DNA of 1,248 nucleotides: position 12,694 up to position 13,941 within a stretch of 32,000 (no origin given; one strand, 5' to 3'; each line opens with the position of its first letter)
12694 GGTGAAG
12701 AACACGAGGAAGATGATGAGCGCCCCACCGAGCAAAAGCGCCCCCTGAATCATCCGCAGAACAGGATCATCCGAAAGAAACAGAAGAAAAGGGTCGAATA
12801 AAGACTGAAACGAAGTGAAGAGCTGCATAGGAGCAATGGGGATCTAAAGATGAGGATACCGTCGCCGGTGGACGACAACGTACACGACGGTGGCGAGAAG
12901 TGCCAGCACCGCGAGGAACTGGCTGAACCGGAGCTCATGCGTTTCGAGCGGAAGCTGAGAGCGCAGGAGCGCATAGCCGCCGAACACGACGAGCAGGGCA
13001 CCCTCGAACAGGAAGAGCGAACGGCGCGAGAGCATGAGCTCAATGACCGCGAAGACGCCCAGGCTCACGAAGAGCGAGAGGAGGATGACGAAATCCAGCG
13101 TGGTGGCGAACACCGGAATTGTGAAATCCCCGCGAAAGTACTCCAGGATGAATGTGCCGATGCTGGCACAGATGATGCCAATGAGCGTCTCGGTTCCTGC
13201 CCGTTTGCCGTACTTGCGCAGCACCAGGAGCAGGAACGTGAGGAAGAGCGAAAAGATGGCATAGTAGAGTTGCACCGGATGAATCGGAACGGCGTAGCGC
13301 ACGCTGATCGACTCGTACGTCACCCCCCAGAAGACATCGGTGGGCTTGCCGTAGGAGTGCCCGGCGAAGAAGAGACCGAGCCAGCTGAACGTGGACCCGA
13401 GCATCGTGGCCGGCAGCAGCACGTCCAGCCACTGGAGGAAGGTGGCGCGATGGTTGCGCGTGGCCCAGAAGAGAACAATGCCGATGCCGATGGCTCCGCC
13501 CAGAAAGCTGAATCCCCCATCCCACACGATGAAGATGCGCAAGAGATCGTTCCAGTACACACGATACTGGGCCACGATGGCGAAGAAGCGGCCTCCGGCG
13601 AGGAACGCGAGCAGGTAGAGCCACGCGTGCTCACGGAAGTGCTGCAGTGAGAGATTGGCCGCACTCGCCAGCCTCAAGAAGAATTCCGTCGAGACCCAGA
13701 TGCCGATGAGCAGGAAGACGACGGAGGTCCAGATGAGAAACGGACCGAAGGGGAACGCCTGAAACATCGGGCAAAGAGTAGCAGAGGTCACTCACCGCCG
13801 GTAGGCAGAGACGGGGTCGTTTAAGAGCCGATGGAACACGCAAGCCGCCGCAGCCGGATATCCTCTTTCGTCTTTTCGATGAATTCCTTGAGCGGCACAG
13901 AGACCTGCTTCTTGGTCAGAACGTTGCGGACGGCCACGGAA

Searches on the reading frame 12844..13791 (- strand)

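Call 28: search_protein_families(library=pfam, proteins=[window:12844-13791:-], max_evalue=0.001)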
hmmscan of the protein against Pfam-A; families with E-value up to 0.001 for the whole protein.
window:12844-13791:- (315 aa): 1 family
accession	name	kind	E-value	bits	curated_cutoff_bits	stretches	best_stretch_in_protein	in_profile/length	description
PF01790.23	LGT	-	6.9e-30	104.6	24.9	1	13-247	4-235/240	Prolipoprotein diacylglyceryl transferase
